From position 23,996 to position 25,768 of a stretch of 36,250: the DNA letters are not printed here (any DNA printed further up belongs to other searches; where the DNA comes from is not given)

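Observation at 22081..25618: Non-Pyl MttB-family gene probably translationally coupled to a large Fe-S flavoprotein gene, with an apparent composition break at the junction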

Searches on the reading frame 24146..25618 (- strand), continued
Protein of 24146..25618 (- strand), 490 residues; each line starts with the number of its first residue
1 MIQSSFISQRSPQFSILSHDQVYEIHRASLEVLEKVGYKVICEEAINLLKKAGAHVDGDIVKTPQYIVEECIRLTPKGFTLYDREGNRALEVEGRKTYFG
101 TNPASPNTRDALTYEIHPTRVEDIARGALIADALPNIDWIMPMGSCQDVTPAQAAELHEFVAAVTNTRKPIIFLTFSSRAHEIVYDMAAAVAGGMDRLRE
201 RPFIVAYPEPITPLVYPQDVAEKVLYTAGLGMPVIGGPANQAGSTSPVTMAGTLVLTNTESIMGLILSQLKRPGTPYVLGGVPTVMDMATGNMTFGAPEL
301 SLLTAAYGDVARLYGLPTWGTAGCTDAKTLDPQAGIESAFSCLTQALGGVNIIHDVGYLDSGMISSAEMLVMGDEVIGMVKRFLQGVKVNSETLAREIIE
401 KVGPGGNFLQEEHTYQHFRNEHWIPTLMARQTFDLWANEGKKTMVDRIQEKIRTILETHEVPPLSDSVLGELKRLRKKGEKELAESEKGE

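Call 14: find_homologous_proteins(query=window:24146-25618:-, max_evalue=1e-50)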
Query window:24146-25618:- (490 aa): 1460 proteins with E <= 1e-50 among 8000 candidates; the best 120 are listed.
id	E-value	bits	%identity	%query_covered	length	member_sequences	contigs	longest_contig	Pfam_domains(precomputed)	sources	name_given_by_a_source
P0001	0.0e+0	1020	91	100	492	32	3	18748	PF06253.17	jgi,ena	-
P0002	5.1e-262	888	79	99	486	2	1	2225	PF06253.17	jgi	jgi:trimethylamine--corrinoid protein Co-methyltransferase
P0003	9.5e-261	884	79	99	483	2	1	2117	PF06253.17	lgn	-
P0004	1.2e-260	883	78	99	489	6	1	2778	PF06253.17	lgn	-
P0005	3.3e-260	882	78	99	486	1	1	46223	PF06253.17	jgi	jgi:trimethylamine--corrinoid protein Co-methyltransferase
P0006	6.9e-260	881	79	99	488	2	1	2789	PF06253.17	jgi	-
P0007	9.3e-260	880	79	99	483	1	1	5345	PF06253.17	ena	-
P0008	4.8e-259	878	78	99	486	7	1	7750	PF06253.17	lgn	-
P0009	3.2e-257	872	79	99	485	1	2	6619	PF06253.17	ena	-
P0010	4.2e-257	872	77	100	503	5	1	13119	PF06253.17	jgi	jgi:trimethylamine--corrinoid protein Co-methyltransferase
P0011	1.3e-256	870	76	99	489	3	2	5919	PF06253.17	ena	-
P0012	1.9e-255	866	78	98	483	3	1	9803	PF06253.17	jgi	jgi:trimethylamine--corrinoid protein Co-methyltransferase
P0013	2.2e-255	866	77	99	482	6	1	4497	PF06253.17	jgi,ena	-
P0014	1.8e-253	860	76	99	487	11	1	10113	PF06253.17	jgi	jgi:trimethylamine--corrinoid protein Co-methyltransferase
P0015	1.6e-252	856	76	99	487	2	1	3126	PF06253.17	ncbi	-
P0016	4.6e-251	852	76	99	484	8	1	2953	PF06253.17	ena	-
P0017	5.5e-251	851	76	99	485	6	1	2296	PF06253.17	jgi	jgi:trimethylamine--corrinoid protein Co-methyltransferase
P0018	5.6e-251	851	75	99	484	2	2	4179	PF06253.17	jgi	-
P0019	2.2e-249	846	76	99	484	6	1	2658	PF06253.17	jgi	jgi:trimethylamine--corrinoid protein Co-methyltransferase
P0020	2.5e-247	839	76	99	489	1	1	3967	PF06253.17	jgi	-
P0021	4.6e-247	838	74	98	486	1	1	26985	PF06253.17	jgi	jgi:trimethylamine--corrinoid protein Co-methyltransferase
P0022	1.2e-241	821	73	99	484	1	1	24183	PF06253.17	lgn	-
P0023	2.3e-241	820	72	100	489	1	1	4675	PF06253.17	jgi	jgi:trimethylamine--corrinoid protein Co-methyltransferase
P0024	9.9e-236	801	71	99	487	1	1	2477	PF06253.17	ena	-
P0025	2.1e-233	793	72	99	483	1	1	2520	PF06253.17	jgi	-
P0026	2.3e-231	787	74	93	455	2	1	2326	PF06253.17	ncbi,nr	ncbi:MAG: trimethylamine methyltransferase family protein, partial [Deltaproteobacteria bacterium]|n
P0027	2.8e-231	786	70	99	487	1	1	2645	PF06253.17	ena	-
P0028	2.7e-229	780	78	88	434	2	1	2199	PF06253.17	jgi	jgi:trimethylamine--corrinoid protein Co-methyltransferase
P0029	1.8e-225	767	69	99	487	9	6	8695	PF06253.17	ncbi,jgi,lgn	ncbi:MAG: trimethylamine methyltransferase family protein [Desulfobacterales bacterium]|jgi:trimethy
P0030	8.6e-223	758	67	100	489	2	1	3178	PF06253.17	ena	-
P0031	1.4e-218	744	67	99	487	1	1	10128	PF06253.17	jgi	jgi:trimethylamine---corrinoid protein Co-methyltransferase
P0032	1.0e-217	742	66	99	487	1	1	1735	PF06253.17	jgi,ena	-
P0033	6.5e-216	736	66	99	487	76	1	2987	PF06253.17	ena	-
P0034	2.4e-212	724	64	99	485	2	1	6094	PF06253.17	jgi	jgi:trimethylamine--corrinoid protein Co-methyltransferase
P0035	1.6e-211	721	65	98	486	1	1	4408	PF06253.17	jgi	jgi:trimethylamine---corrinoid protein Co-methyltransferase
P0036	6.6e-210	716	64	99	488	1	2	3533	PF06253.17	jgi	jgi:trimethylamine--corrinoid protein Co-methyltransferase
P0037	1.6e-207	708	64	97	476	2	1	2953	PF06253.17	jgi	jgi:trimethylamine--corrinoid protein Co-methyltransferase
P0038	1.2e-205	702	63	99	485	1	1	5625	PF06253.17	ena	-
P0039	4.8e-204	697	63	98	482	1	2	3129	PF06253.17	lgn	-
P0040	2.1e-202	691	64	97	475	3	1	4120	PF06253.17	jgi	jgi:trimethylamine--corrinoid protein Co-methyltransferase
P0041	3.4e-197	674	61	99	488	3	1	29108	PF06253.17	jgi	jgi:trimethylamine---corrinoid protein Co-methyltransferase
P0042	1.5e-196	672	60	100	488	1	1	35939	PF06253.17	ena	-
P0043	1.1e-195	669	60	99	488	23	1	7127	PF06253.17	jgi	-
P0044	1.5e-194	665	60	100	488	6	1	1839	PF06253.17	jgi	jgi:trimethylamine--corrinoid protein Co-methyltransferase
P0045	1.5e-194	665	60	100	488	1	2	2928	PF06253.17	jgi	jgi:trimethylamine--corrinoid protein Co-methyltransferase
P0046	1.5e-194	665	61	99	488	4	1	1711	PF06253.17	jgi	-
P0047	2.2e-194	665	61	99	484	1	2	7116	PF06253.17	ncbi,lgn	-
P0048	3.8e-194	664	60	99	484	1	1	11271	PF06253.17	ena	-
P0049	3.9e-194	664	60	100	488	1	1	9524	PF06253.17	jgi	jgi:trimethylamine--corrinoid protein Co-methyltransferase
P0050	4.3e-194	664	59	99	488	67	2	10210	PF06253.17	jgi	jgi:trimethylamine--corrinoid protein Co-methyltransferase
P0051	6.4e-194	663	60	99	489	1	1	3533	PF06253.17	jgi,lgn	jgi:trimethylamine--corrinoid protein Co-methyltransferase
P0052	8.0e-194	663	60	100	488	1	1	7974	PF06253.17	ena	-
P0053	9.4e-194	663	61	99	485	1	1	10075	PF06253.17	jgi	jgi:trimethylamine--corrinoid protein Co-methyltransferase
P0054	1.4e-193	662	59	99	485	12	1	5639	PF06253.17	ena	-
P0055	1.4e-193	662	60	99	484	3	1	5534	PF06253.17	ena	-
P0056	2.1e-193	661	61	99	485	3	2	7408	PF06253.17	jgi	jgi:trimethylamine--corrinoid protein Co-methyltransferase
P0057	3.1e-193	661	61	99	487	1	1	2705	PF06253.17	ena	-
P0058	3.7e-193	661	60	99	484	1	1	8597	PF06253.17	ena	-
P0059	1.5e-192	659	60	99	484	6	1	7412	PF06253.17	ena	-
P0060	1.8e-192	658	59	100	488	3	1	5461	PF06253.17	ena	-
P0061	1.9e-192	658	59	100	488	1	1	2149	PF06253.17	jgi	-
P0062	2.4e-192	658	60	99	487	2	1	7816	PF06253.17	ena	-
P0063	2.5e-192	658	60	99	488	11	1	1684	PF06253.17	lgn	-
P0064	2.6e-192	658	60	99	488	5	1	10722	PF06253.17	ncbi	-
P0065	3.4e-192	657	59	99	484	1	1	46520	PF06253.17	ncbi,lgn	-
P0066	4.4e-192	657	60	100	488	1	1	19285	PF06253.17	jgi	jgi:trimethylamine--corrinoid protein Co-methyltransferase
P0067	5.0e-192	657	59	100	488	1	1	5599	PF06253.17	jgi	jgi:trimethylamine--corrinoid protein Co-methyltransferase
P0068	6.2e-192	657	59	100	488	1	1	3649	PF06253.17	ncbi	-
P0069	8.0e-192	656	61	99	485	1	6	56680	PF06253.17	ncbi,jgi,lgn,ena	-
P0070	8.7e-192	656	60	99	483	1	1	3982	PF06253.17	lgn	-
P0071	9.0e-192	656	60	99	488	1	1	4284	PF06253.17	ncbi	-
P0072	1.2e-191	656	59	100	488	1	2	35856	PF06253.17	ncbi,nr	ncbi:MAG: hypothetical protein GY850_24185 [bacterium]|nr:hypothetical protein [bacterium]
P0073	1.2e-191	656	58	100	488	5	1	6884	PF06253.17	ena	-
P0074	1.6e-191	655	61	96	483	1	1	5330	PF06253.17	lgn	-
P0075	1.7e-191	655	60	99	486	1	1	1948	PF06253.17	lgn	-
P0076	2.3e-191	655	59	100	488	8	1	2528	PF06253.17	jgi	jgi:trimethylamine--corrinoid protein Co-methyltransferase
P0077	2.3e-191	655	59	100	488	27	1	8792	PF06253.17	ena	-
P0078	2.6e-191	655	60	99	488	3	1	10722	PF06253.17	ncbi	-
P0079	3.0e-191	654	61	98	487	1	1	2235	PF06253.17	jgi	jgi:trimethylamine--corrinoid protein Co-methyltransferase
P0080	4.5e-191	654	59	99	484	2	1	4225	PF06253.17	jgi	-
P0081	4.6e-191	654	59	99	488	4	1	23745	PF06253.17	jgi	-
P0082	4.6e-191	654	60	99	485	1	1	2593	PF06253.17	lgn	-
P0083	4.9e-191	654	59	99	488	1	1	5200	PF06253.17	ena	-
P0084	5.4e-191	654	59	99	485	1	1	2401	PF06253.17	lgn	-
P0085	6.3e-191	653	59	99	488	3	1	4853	PF06253.17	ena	-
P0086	6.7e-191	653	59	100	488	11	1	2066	PF06253.17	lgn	-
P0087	8.6e-191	653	59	99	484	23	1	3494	PF06253.17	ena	-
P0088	9.7e-191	653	60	99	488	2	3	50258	PF06253.17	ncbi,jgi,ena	jgi:trimethylamine---corrinoid protein Co-methyltransferase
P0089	1.2e-190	652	59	100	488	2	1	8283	PF06253.17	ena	-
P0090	1.5e-190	652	58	100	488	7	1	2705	PF06253.17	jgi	jgi:trimethylamine--corrinoid protein Co-methyltransferase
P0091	1.8e-190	652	60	99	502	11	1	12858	PF06253.17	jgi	jgi:trimethylamine--corrinoid protein Co-methyltransferase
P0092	2.0e-190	652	60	99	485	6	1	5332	PF06253.17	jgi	-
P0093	2.0e-190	652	59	100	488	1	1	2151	PF06253.17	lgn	-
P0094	2.1e-190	652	60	99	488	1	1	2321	PF06253.17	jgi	jgi:trimethylamine--corrinoid protein Co-methyltransferase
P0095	2.7e-190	651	58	99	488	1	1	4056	PF06253.17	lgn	-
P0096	2.9e-190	651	59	100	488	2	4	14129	PF06253.17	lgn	-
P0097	3.3e-190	651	60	99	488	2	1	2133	PF06253.17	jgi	jgi:trimethylamine--corrinoid protein Co-methyltransferase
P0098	3.8e-190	651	60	96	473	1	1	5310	PF06253.17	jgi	jgi:trimethylamine--corrinoid protein Co-methyltransferase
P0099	4.2e-190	651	59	99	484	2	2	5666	PF06253.17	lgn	-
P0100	5.4e-190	650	62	99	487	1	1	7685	PF06253.17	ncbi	-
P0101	5.9e-190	650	58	99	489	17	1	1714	PF06253.17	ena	-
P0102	7.1e-190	650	59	99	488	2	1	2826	PF06253.17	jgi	jgi:trimethylamine--corrinoid protein Co-methyltransferase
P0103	7.2e-190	650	60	99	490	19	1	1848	PF06253.17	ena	-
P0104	8.1e-190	650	60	99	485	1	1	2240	PF06253.17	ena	-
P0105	1.0e-189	649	61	99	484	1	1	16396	PF06253.17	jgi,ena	-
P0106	1.0e-189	649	60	99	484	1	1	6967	PF06253.17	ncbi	ncbi:MAG: trimethylamine methyltransferase family protein [Anaerolineae bacterium]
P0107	1.2e-189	649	60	99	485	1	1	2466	PF06253.17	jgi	jgi:trimethylamine--corrinoid protein Co-methyltransferase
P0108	1.5e-189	649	59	99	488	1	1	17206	PF06253.17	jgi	jgi:trimethylamine--corrinoid protein Co-methyltransferase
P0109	1.6e-189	649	59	99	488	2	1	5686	PF06253.17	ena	-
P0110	2.8e-189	648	59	100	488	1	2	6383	PF06253.17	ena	-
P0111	3.0e-189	648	59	99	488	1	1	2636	PF06253.17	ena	-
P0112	3.9e-189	647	60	99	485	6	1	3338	PF06253.17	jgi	jgi:trimethylamine--corrinoid protein Co-methyltransferase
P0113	5.2e-189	647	58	100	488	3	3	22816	PF06253.17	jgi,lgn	-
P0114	5.2e-189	647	59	99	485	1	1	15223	PF06253.17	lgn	-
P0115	5.2e-189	647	59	99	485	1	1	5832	PF06253.17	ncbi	-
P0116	5.4e-189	647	58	99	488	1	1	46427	PF06253.17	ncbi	-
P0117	5.6e-189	647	59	99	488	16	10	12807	PF06253.17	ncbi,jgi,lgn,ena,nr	ncbi:hypothetical protein D1AOALGA4SA_4067 [Olavius algarvensis Delta 1 endosymbiont]|nr:hypothetica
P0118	6.3e-189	647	59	99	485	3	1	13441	PF06253.17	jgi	jgi:trimethylamine--corrinoid protein Co-methyltransferase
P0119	7.0e-189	647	58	100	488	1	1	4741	PF06253.17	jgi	jgi:trimethylamine--corrinoid protein Co-methyltransferase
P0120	7.1e-189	647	58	100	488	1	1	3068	PF06253.17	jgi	jgi:trimethylamine--corrinoid protein Co-methyltransferase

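Call 16: find_encoding_contigs(protein=P0005, flank=10000, max_places=2)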
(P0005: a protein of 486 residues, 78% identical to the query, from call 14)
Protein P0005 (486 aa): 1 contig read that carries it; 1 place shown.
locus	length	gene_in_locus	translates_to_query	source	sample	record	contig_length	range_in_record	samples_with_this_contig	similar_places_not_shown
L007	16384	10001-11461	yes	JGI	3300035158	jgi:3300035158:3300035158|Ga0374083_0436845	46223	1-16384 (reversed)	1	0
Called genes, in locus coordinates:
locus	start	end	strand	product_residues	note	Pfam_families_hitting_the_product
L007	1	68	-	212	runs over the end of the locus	PF02607:B12-binding_2, PF02310:B12-binding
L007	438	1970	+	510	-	PF06253:MTTB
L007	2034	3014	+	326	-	PF00005:ABC_tran, PF13304:AAA_21, PF08352:oligo_HPY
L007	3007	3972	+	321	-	PF00005:ABC_tran, PF08352:oligo_HPY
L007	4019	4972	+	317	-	PF19300:BPD_transp_1_N, PF00528:BPD_transp_1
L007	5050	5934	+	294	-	PF12911:OppC_N, PF00528:BPD_transp_1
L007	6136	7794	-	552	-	PF00496:SBP_bac_5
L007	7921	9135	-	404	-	PF01208:URO-D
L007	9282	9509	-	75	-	-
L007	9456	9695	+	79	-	-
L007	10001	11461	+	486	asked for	PF06253:MTTB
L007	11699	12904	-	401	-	PF01960:ArgJ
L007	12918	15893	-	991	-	PF07517:SecA_DEAD, PF00270:DEAD (faint), PF01043:SecA_PP_bind, PF21090:P-loop_SecA, PF07516:SecA_SW, PF02810:SEC-C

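Call 17: find_encoding_contigs(protein=P0021, flank=10000, max_places=2)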
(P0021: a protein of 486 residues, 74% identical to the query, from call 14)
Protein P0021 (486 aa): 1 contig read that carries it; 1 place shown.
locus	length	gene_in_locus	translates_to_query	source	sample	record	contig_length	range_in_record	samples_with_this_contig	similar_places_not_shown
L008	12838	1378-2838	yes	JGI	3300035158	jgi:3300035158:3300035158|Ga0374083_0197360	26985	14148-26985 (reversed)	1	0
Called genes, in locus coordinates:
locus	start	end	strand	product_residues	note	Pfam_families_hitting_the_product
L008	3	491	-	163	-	?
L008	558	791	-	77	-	-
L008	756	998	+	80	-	-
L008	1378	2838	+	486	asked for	PF06253:MTTB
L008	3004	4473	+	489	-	PF06253:MTTB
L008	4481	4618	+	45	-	-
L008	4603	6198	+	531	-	PF00496:SBP_bac_5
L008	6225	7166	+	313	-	PF19300:BPD_transp_1_N, PF00528:BPD_transp_1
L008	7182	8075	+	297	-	PF12911:OppC_N (weak), PF00528:BPD_transp_1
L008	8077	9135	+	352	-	PF00005:ABC_tran, PF13304:AAA_21, PF08352:oligo_HPY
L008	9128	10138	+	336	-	PF00005:ABC_tran, PF02463:SMC_N (weak), PF13304:AAA_21 (faint), PF08352:oligo_HPY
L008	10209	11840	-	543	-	PF07969:Amidohydro_3, PF01979:Amidohydro_1 (weak)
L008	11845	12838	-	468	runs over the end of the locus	PF01425:Amidase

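Call 18: find_encoding_contigs(protein=P0001, flank=10000, max_places=3)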
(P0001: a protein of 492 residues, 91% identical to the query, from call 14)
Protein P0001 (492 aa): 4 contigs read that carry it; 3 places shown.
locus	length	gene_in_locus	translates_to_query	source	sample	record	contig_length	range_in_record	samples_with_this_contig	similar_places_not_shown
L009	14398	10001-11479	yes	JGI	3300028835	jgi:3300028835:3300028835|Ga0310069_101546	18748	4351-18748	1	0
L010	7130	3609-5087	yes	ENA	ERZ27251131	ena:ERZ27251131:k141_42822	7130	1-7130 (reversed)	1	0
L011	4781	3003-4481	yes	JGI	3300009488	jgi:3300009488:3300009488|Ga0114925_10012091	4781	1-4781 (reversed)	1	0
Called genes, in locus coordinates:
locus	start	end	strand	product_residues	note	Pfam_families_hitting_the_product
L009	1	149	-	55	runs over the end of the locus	-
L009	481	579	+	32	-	-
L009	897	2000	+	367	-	PF01210:NAD_Gly3P_dh_N (weak), PF02317:Octopine_DH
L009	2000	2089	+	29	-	-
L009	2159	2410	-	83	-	PF00589:Phage_integrase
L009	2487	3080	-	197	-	PF13495:Phage_int_SAM_4, PF00589:Phage_integrase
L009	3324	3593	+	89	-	PF04365:BrnT_toxin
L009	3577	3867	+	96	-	PF14384:BrnA_antitoxin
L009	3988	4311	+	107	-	PF14076:DUF4258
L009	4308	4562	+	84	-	-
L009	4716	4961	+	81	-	PF09957:VapB_antitoxin (weak)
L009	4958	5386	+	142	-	PF01850:PIN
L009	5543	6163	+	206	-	-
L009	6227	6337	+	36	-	-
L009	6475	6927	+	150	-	PF00583:Acetyltransf_1 (weak), PF13508:Acetyltransf_7 (faint)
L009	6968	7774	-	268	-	PF03807:F420_oxidored, PF14748:P5CR_dimer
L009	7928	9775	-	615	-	PF02310:B12-binding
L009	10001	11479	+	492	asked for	PF06253:MTTB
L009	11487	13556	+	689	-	PF13510:Fer2_4, PF01946:Thi4 (weak), PF00070:Pyr_redox (faint), PF00890:FAD_binding_2 (weak), PF03486:HI0933_like (weak), PF07992:Pyr_redox_2, PF12831:FAD_oxidored, PF04324:Fer2_BFD, +2 more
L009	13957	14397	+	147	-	?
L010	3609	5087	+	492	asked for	PF06253:MTTB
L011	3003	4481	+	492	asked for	PF06253:MTTB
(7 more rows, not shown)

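Call 23: search_protein_families(library=pfam, proteins=[L009:7928-9775:-, L009:6968-7774:-, L009:5543-6163:+], max_evalue=0.01)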
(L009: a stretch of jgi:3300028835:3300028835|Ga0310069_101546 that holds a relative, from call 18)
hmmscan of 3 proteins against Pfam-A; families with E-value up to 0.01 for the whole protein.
L009:7928-9775:- (615 aa): 1 family
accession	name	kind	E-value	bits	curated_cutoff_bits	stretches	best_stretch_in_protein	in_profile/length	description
PF02310.24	B12-binding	-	1e-14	54.9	32.1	1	488-578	9-99/121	B12 binding domain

L009:6968-7774:- (268 aa): 3 families
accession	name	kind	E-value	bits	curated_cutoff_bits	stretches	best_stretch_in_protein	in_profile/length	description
PF14748.11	P5CR_dimer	-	1.6e-19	70.6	25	1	165-265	1-103/105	Pyrroline-5-carboxylate reductase dimerisation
PF03807.23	F420_oxidored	-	1.1e-13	52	21.6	1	7-103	1-94/94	NADP oxidoreductase coenzyme F420-dependent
PF03435.24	Sacchrp_dh_NADP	-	0.0074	17.1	25.1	0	8-81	1-82/129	Saccharopine dehydrogenase NADP binding domain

L009:5543-6163:+ (206 aa): 0 families
